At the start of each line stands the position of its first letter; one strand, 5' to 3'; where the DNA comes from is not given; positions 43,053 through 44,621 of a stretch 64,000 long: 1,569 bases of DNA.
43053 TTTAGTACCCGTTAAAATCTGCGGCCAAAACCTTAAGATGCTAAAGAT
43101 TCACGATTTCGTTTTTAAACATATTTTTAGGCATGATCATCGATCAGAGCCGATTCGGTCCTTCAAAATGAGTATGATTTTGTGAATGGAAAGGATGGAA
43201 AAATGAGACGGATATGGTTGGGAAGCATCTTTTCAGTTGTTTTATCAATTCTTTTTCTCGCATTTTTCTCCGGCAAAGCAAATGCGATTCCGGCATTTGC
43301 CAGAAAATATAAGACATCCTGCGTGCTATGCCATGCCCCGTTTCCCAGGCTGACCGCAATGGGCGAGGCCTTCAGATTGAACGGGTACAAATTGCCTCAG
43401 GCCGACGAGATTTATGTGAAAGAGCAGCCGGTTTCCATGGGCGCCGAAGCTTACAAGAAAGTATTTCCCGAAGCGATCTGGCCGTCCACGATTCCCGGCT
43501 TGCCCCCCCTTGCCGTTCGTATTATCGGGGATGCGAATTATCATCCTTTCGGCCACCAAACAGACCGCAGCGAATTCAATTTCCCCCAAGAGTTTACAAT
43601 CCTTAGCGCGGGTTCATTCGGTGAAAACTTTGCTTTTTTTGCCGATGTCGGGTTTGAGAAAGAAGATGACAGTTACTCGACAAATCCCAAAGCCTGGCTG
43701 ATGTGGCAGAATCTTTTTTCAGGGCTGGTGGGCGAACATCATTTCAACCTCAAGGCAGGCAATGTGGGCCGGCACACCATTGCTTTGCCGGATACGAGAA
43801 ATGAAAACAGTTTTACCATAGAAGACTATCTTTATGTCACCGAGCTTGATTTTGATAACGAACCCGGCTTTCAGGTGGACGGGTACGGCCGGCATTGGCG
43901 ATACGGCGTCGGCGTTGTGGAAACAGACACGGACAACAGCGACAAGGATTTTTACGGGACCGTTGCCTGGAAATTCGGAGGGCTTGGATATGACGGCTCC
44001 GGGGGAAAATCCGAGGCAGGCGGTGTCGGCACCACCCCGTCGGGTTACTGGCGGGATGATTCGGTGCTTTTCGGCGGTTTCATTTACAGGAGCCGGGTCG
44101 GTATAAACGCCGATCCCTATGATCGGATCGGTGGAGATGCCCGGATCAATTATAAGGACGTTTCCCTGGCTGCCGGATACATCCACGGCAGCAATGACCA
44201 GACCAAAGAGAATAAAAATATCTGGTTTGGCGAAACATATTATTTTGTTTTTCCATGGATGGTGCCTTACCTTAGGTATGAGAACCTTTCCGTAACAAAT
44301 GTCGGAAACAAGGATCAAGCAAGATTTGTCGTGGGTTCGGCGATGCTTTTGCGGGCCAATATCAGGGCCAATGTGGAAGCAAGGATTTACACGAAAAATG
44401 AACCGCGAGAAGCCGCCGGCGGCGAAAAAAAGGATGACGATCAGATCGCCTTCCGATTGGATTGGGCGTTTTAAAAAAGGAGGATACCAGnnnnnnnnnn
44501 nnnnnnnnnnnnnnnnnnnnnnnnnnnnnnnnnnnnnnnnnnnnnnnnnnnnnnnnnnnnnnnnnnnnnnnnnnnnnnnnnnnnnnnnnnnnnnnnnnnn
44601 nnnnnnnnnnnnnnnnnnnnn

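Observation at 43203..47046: rus-operon-like secreted redox module (Cyc2-like cytochrome-porin, cupredoxin, diheme cytochrome c) in a sulfate reducer, without any oxidase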

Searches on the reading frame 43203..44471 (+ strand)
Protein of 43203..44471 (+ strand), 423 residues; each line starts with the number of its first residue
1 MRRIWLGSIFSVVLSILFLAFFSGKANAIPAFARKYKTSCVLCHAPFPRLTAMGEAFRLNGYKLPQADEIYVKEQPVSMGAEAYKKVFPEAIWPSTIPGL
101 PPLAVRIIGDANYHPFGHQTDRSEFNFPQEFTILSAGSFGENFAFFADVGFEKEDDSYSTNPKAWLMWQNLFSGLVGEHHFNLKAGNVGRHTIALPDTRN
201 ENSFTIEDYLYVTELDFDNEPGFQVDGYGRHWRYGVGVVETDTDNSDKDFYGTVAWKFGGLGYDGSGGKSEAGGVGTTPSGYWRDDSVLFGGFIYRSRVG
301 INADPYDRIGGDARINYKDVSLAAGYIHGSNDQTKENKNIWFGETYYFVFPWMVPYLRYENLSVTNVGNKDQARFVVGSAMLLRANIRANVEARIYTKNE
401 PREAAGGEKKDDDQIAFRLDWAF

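Call 3: search_protein_families(library=pfam, max_evalue=1, proteins=[window:43203-44471:+])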
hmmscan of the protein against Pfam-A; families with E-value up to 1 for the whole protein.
seq(423 aa): 0 families

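Call 4: search_protein_families(library=ncbifam, max_evalue=1, proteins=[window:43203-44471:+])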
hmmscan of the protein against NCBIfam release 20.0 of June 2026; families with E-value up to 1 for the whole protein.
seq(423 aa): 0 families

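Call 6: find_homologous_proteins(query=window:43203-44471:+)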
Query seq(423 aa) (423 aa): 486 proteins with E <= 0.001 among 6204 candidates; the best 120 are listed.
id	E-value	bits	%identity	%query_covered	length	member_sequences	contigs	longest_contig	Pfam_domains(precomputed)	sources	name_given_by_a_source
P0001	1.5e-294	995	100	100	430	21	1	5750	-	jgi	-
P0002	3.4e-265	898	90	100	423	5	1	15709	-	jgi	jgi:hypothetical protein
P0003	3.2e-260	882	87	100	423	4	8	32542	-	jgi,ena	-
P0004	3.6e-260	881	86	100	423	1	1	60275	-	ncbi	-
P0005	4.6e-255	865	86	100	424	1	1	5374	-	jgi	-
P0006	1.8e-252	856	85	100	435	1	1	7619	-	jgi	jgi:hypothetical protein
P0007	1.8e-248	843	83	100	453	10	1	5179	-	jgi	jgi:hypothetical protein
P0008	1.3e-247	840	84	100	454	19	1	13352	-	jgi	jgi:hypothetical protein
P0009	1.4e-239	814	81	100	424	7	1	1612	-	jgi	jgi:hypothetical protein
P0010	3.4e-236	802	79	100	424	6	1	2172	-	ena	-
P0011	6.0e-235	798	79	100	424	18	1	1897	-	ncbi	ncbi:MAG: hypothetical protein WAL93_13650 [Desulfobacterales bacterium]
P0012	2.5e-222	757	75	100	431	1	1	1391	-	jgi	jgi:hypothetical protein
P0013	2.7e-222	757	100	77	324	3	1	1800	-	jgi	-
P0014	5.4e-221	752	74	100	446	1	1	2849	-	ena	-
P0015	1.0e-220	751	74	100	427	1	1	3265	-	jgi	jgi:hypothetical protein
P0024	7.1e-200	683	67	100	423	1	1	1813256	-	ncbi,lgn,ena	-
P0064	1.5e-149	517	51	100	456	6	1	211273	-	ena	-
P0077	2.8e-145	503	52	97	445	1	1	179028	-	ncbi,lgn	ncbi:MAG: hypothetical protein Kow00128_06850 [Deltaproteobacteria bacterium]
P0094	8.8e-137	475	50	97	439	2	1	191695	-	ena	-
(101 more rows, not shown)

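Call 13: find_encoding_contigs(protein=P0024, flank=8000, max_places=3)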
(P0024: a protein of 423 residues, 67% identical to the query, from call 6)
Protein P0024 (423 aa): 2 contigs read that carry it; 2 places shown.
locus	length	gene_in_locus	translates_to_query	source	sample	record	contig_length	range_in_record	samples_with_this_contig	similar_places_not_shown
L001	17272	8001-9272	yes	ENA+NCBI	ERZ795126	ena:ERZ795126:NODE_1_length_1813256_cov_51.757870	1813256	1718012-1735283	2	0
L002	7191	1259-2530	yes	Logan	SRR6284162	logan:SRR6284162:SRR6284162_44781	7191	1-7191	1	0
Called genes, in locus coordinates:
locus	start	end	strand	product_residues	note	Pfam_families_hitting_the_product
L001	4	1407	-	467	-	PF00072:Response_reg, PF06490:FleQ (faint), PF00158:Sigma54_activat, PF14532:Sigma54_activ_2, PF25601:AAA_lid_14, PF02954:HTH_8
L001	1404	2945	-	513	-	PF08269:dCache_2, PF17200:sCache_2, PF17201:Cache_3-Cache_2, PF00512:HisKA (weak), PF02518:HATPase_c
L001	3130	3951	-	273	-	PF00106:adh_short, PF13561:adh_short_C2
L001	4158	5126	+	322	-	PF02585:PIG-L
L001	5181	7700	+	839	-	PF00270:DEAD, PF04851:ResIII (weak), PF00271:Helicase_C, PF04408:WHD_HA2, PF24473:CON_HrpB, PF08482:HrpB_C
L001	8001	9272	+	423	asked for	-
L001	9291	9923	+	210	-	PF13620:CarboxypepD_reg, PF14686:fn3_3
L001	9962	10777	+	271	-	-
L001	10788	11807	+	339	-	PF00034:Cytochrom_C (faint), PF13442:Cytochrome_CBB3 (weak)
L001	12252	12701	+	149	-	PF04140:ICMT, PF04191:PEMT (weak)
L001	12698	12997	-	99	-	-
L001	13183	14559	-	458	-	PF00072:Response_reg, PF00158:Sigma54_activat, PF14532:Sigma54_activ_2, PF25601:AAA_lid_14, PF02954:HTH_8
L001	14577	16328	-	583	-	PF08448:PAS_4 (faint), PF13188:PAS_8 (faint), PF00989:PAS, PF13426:PAS_9, PF00512:HisKA, PF02518:HATPase_c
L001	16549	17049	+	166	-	PF00072:Response_reg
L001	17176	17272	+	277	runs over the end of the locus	PF00403:HMA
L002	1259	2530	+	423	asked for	-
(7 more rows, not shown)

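Call 14: find_encoding_contigs(protein=P0077, flank=8000, max_places=3)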
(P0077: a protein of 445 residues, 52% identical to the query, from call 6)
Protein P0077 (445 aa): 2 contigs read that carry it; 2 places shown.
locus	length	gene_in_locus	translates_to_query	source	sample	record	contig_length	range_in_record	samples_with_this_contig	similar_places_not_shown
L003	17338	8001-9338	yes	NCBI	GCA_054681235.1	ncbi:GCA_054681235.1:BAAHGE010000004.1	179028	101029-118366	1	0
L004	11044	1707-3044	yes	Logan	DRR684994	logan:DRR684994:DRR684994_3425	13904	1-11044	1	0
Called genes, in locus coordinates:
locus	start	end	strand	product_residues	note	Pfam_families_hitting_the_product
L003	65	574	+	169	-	-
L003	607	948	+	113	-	-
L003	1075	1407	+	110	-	-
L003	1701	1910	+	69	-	-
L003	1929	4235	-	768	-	PF07732:Cu-oxidase_3, PF00394:Cu-oxidase, PF07731:Cu-oxidase_2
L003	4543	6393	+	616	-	PF00672:HAMP, PF00989:PAS (faint), PF08448:PAS_4, PF13426:PAS_9 (weak), PF00512:HisKA, PF02518:HATPase_c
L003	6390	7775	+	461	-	PF00072:Response_reg, PF13191:AAA_16 (faint), PF00158:Sigma54_activat, PF14532:Sigma54_activ_2, PF07728:AAA_5, PF25601:AAA_lid_14, PF02954:HTH_8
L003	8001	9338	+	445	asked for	-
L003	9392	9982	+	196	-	PF13620:CarboxypepD_reg, PF14686:fn3_3, PF22904:NOMO1-like_2nd (weak)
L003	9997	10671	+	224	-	-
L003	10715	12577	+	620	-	PF14691:Fer4_20, PF01266:DAO (weak), PF07992:Pyr_redox_2, PF13450:NAD_binding_8, PF12838:Fer4_7, PF13183:Fer4_8 (weak), PF13187:Fer4_9 (weak), PF00037:Fer4, +3 more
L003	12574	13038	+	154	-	PF00355:Rieske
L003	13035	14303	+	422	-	PF00033:Cytochrome_B, PF14358:DUF4405 (weak), PF13631:Cytochrom_B_N_2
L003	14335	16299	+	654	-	PF14522:Cytochrome_C7 (faint), PF14537:Cytochrom_c3_2 (faint), PF13442:Cytochrome_CBB3, PF00034:Cytochrom_C, PF02433:FixO (weak), PF00034:Cytochrom_C (weak), PF02433:FixO (weak)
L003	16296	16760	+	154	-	PF00034:Cytochrom_C, PF13442:Cytochrome_CBB3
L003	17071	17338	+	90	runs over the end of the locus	PF18926:DUF5676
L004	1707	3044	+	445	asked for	-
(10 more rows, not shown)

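Call 16: find_encoding_contigs(protein=P0064, flank=8000, max_places=2)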
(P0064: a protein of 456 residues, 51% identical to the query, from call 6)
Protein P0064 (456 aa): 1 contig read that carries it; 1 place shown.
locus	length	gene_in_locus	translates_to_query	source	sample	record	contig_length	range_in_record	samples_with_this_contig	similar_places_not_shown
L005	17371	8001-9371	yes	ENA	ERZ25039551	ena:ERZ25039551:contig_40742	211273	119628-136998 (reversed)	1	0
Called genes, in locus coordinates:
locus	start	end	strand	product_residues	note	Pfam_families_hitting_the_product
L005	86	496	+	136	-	PF03814:KdpA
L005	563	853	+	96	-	PF03814:KdpA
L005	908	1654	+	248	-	PF03814:KdpA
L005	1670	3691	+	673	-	PF00122:E1-E2_ATPase, PF00702:Hydrolase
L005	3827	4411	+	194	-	PF02669:KdpC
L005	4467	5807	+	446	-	PF00582:Usp (weak), PF13493:DUF4118, PF01590:GAF (weak), PF13185:GAF_2 (faint), PF13492:GAF_3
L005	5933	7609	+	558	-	PF02702:KdpD, PF00359:PTS_EIIA_2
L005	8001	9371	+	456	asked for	-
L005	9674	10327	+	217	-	PF00127:Copper-bind (faint), PF13620:CarboxypepD_reg, PF13715:CarbopepD_reg_2 (weak), PF14686:fn3_3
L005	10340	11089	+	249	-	-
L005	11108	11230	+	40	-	-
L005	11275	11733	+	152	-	PF00355:Rieske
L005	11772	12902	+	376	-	PF00033:Cytochrome_B, PF14358:DUF4405 (weak), PF13631:Cytochrom_B_N_2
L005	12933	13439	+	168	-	-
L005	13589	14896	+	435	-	PF14522:Cytochrome_C7 (faint), PF00034:Cytochrom_C, PF02433:FixO (faint), PF13442:Cytochrome_CBB3 (weak), PF00034:Cytochrom_C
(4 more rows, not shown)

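Call 17: find_encoding_contigs(protein=P0094, flank=8000, max_places=2)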
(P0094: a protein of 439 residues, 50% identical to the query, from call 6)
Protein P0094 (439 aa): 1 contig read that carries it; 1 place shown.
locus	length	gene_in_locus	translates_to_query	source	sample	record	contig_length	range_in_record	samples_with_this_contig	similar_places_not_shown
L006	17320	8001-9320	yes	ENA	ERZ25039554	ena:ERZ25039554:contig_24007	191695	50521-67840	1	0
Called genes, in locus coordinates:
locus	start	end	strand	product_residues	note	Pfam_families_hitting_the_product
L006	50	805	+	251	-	PF00005:ABC_tran, PF13304:AAA_21 (faint), PF12399:BCA_ABC_TP_C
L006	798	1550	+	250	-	PF00005:ABC_tran, PF02463:SMC_N (faint), PF13304:AAA_21 (faint)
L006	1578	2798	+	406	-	PF13433:Peripla_BP_5, PF13458:Peripla_BP_6, PF01094:ANF_receptor (weak)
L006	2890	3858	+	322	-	PF02653:BPD_transp_2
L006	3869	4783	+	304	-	PF02653:BPD_transp_2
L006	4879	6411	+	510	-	PF00672:HAMP, PF08448:PAS_4, PF13426:PAS_9 (weak), PF00512:HisKA, PF02518:HATPase_c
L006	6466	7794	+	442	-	PF00072:Response_reg, PF00158:Sigma54_activat, PF14532:Sigma54_activ_2, PF07728:AAA_5, PF25601:AAA_lid_14, PF02954:HTH_8 (weak)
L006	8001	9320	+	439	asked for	-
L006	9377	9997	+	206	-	PF00127:Copper-bind (faint), PF13620:CarboxypepD_reg, PF14686:fn3_3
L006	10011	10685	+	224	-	-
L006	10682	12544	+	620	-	PF14691:Fer4_20, PF01266:DAO (weak), PF07992:Pyr_redox_2, PF13450:NAD_binding_8, PF12838:Fer4_7, PF13183:Fer4_8 (weak), PF13187:Fer4_9, PF00037:Fer4, +4 more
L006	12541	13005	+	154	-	PF00355:Rieske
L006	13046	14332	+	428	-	PF00033:Cytochrome_B, PF14358:DUF4405 (weak), PF13631:Cytochrom_B_N_2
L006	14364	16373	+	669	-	PF14522:Cytochrome_C7 (faint), PF00034:Cytochrom_C, PF13442:Cytochrome_CBB3 (weak), PF02433:FixO (weak)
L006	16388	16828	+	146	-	PF00034:Cytochrom_C, PF13442:Cytochrome_CBB3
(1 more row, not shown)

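Call 19: predict_structure(alignment_id=A1)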
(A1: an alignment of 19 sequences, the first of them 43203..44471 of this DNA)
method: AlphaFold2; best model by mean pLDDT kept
length: 423 residues; sequences in the alignment: 19
mean_pLDDT: 68.4   pTM: 0.71
mean pLDDT of the five models: 68.4, 67.2, 66.2, 64.2, 60.2
residues with pLDDT >= 90: 42; 70-90: 204; 50-70: 76; < 50: 101
segments of 3 or more residues with pLDDT < 50: 22-45, 59-98, 192-201, 261-283
pLDDT, mean of each block of 10 residues (from residue 1): 64 69 33 25 45 52 35 31 43 47 74 72 74 72 75 80 79 69 79 46 73 82 81 83 77 79 34 34 64 84 85 80 89 88 82 82 90 92 70 91 84 86 68
secondary structure, 60 per line:
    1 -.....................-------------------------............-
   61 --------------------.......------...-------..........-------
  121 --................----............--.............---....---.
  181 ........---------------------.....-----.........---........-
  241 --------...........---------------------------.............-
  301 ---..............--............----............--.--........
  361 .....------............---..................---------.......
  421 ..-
elements in order: H2-22 H48-59 H81-87 E104-113 E123-138 E143-154 E157-169 H173-176 E180-188 H210-214 E220-228 E232-239 E249-259 E287-299 E304-317 E320-331 E336-347 E353-365 E372-383 E387-399 H400-404 E414-422

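Call 21: find_encoding_contigs(protein=P0004, flank=10000, max_places=2)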
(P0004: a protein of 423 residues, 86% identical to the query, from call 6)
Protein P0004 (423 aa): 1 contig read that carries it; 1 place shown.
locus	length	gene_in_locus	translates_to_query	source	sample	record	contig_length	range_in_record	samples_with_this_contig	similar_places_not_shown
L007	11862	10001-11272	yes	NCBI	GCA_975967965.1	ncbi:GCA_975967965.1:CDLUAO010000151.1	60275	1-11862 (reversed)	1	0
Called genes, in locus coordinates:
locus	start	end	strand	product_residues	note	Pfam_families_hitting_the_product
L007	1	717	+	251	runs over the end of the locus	PF00142:Fer4_NifH (weak), PF01656:CbiA, PF02374:ArsA_ATPase, PF06564:CBP_BcsQ (faint), PF10609:ParA (weak), PF13614:AAA_31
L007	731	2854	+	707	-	PF00270:DEAD, PF04851:ResIII, PF22527:DEXQc_Suv3, PF08148:DSHCT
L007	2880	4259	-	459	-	-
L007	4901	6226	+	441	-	PF11737:DUF3300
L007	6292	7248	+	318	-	PF11453:DUF2950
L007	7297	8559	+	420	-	PF12899:Glyco_hydro_100, PF06202:GDE_C (faint)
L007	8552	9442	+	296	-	PF05116:S6PP, PF08282:Hydrolase_3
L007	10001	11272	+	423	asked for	-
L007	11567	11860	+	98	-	?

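Call 24: find_related_loci(query=A1, collection=genome_contigs, flank=7000)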
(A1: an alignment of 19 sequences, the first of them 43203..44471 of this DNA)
Query A1 (423 aa) in genome_contigs; peptide patterns used: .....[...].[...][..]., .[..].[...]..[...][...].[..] (x = any residue, [..] = any of these).
187 stretches matched a pattern; 145 encode a relative of the query (tblastn E <= 1e-3); the best 80 are kept; 78 distinct loci.
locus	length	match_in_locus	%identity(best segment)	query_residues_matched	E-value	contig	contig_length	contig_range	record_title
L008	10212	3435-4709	84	1-423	0e+0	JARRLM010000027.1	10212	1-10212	MAG: Acidobacteriota bacterium isolate Spart_072_MAG scaffold_5116, whole genome shotgun sequence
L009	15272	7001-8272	79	1-423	0e+0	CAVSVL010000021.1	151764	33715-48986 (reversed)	MAG: uncultured delta proteobacterium isolate MFD05684.bin.2.165 genome assembly, contig: contig_51131, whole genome sho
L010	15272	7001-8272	83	1-423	0e+0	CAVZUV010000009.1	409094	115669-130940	MAG: uncultured delta proteobacterium isolate MFD02416.bin.2.152 genome assembly, contig: contig_17947, whole genome sho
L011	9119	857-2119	72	4-423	0e+0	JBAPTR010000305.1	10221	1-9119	MAG: Desulfatiglandaceae bacterium isolate MFD01219_ilm_asm_bin15 k127_172445, whole genome shotgun sequence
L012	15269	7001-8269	67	1-423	0e+0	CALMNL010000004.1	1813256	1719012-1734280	MAG TPA_asm: uncultured Desulfatitalea sp. isolate SRR6284162_bin.22_CONCOCT_v1.1_MAG genome assembly, contig: ERZ795126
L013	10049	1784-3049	57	1-423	4e-172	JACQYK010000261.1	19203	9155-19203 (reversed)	MAG: Deltaproteobacteria bacterium isolate NC_groundwater_1539_Pr4_S-0.65um_50_9 SR1-18-Sp65_coassembly_scaffold_432124,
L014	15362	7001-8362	53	1-423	3e-161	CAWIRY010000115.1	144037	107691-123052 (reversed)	MAG: uncultured delta proteobacterium isolate MFD03323.bin.1.124 genome assembly, contig: contig_36007, whole genome sho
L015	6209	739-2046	54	1-423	6e-159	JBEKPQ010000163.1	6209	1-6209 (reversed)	MAG: Thermodesulfobacteriota bacterium isolate SPRUCE 468 SPRUCE_468_163, whole genome shotgun sequence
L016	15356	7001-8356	50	1-423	7e-150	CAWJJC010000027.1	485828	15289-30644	MAG: uncultured delta proteobacterium isolate MFD05442.bin.2.211 genome assembly, contig: contig_586, whole genome shotg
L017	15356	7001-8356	50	1-423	8e-150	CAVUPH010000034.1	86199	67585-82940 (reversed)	MAG: uncultured delta proteobacterium isolate MFD05942.bin.2.166 genome assembly, contig: contig_72821, whole genome sho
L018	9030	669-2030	50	1-423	2e-149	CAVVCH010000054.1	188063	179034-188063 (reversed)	MAG: uncultured delta proteobacterium isolate MFD02809.bin.1.206 genome assembly, contig: contig_82382, whole genome sho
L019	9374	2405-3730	50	1-423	2e-138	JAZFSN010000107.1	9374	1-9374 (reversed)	MAG: Thermodesulfovibrionia bacterium isolate BS2bin.1 BS2bin.1_107, whole genome shotgun sequence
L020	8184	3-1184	72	31-423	0e+0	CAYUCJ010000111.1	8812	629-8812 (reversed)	MAG TPA_asm: uncultured Desulfobacteraceae bacterium isolate SRP214966_co3_143 genome assembly, contig: NODE_13814_lengt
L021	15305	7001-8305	54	21-423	1e-159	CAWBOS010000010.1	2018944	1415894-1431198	MAG: uncultured delta proteobacterium isolate MFD01299.bin.3.111 genome assembly, contig: contig_6028, whole genome shot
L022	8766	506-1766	53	1-423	3e-130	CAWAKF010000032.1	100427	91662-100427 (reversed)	MAG: uncultured delta proteobacterium isolate MFD02416.bin.2.107 genome assembly, contig: contig_59040, whole genome sho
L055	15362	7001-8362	30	6-423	1e-55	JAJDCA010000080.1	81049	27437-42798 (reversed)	MAG: Candidatus Omnitrophota bacterium isolate OFTM38 OFTM38_79, whole genome shotgun sequence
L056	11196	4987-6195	31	2-395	3e-55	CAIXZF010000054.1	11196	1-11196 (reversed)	MAG: uncultured Bacteroidales bacterium isolate Ja_bin-4767 genome assembly, contig: bin-4767:054/117, whole genome shot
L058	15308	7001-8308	32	1-423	9e-55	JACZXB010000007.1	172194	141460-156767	MAG: Candidatus Zixiibacteriota bacterium isolate B22T1B11 B22T1B11_NODE17, whole genome shotgun sequence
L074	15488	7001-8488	29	10-397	4e-55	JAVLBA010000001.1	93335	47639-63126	MAG: Desulfurivibrionaceae bacterium isolate Uz-K9-06 NODE_1_length_93335_cov_3.758219, whole genome shotgun sequence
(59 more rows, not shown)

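Call 59: find_encoding_contigs(protein=P0001, flank=6000, max_places=3)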
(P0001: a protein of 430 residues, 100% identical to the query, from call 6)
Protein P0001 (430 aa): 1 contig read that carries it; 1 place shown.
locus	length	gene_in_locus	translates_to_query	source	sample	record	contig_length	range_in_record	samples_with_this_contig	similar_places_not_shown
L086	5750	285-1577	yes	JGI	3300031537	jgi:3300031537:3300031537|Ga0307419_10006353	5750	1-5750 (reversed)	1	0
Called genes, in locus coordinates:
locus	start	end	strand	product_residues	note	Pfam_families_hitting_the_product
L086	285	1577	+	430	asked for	-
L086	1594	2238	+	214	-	PF13620:CarboxypepD_reg, PF13715:CarbopepD_reg_2 (faint), PF14686:fn3_3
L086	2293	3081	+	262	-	-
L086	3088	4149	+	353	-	PF00034:Cytochrom_C (weak), PF13442:Cytochrome_CBB3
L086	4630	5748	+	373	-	?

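Call 75: search_protein_families(library=pfam, max_evalue=0.001, proteins=[L074:2839-3369:+, L074:3460-4173:+, L074:4951-5619:+, L074:5635-6639:+, L074:9504-11447:+, L074:11437-12624:+, L074:12621-12992:+, L074:12989-14161:+, L074:14174-14614:+, L074:1338-2375:+])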
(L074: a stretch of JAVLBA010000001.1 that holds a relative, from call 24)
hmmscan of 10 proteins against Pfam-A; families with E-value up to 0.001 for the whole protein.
L074:2839-3369:+ (176 aa): 1 family
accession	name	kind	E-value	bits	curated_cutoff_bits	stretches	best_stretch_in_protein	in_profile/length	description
PF05573.18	NosL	-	8.4e-14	52.5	24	1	32-146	3-126/131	NosL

L074:3460-4173:+ (237 aa): 1 family
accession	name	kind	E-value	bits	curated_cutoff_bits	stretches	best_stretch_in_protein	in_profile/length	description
PF00990.26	GGDEF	-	3.9e-41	141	23.8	1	68-228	2-161/161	Diguanylate cyclase, GGDEF domain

L074:4951-5619:+ (222 aa): 5 families
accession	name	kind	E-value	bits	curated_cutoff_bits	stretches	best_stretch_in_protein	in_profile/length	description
PF00005.33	ABC_tran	-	2.1e-32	113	25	1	22-171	1-137/137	ABC transporter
PF13304.12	AAA_21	-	1.4e-08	35.6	27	1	108-204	220-302/304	AAA domain, putative AbiEii toxin, Type IV TA system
PF02463.25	SMC_N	-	0.0002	21.3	40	0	122-217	122-215/220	RecF/RecN/SMC N terminal domain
PF20720.3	nSTAND3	-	0.00032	20.8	27.2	1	22-52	7-37/155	Novel STAND NTPase 3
PF13175.12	AAA_15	-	0.00074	19.7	32.1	0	19-68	11-63/374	AAA ATPase domain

L074:5635-6639:+ (334 aa): 0 families

L074:9504-11447:+ (647 aa): 1 family
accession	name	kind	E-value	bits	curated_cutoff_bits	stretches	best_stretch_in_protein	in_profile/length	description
PF00116.26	COX2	-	5.1e-07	30.1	22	1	53-136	46-113/120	Cytochrome C oxidase subunit II, periplasmic domain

L074:11437-12624:+ (395 aa): 3 families
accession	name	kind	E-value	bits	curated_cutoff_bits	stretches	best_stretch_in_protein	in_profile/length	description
PF00116.26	COX2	-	1.9e-09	37.9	22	1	83-147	51-114/120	Cytochrome C oxidase subunit II, periplasmic domain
PF13442.11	Cytochrome_CBB3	-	3.9e-06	27.5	27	0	184-214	4-31/68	Cytochrome C oxidase, cbb3-type, subunit III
PF13473.12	Cupredoxin_1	-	0.00011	22.7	27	1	73-136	30-93/104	Cupredoxin-like domain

L074:12621-12992:+ (123 aa): 0 families

L074:12989-14161:+ (390 aa): 2 families
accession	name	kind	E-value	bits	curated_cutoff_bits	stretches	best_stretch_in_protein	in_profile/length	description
PF12704.14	MacB_PCD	-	9.9e-11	42.7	27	1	26-226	3-206/207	MacB-like periplasmic core domain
PF02687.27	FtsX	-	6.7e-07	29.8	25.5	1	279-382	25-118/120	FtsX-like permease C-terminal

L074:14174-14614:+ (146 aa): 1 family
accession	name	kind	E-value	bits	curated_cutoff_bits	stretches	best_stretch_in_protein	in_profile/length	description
PF10080.14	FtrD-like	-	1.8e-16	60.6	26.3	1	44-146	2-101/101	Membrane iron-sulfur containing protein FtrD-like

L074:1338-2375:+ (345 aa): 1 family
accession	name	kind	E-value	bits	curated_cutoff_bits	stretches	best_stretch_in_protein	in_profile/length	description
PF00487.30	FA_desaturase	-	7e-28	98.5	29.7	1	75-321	7-248/253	Fatty acid desaturase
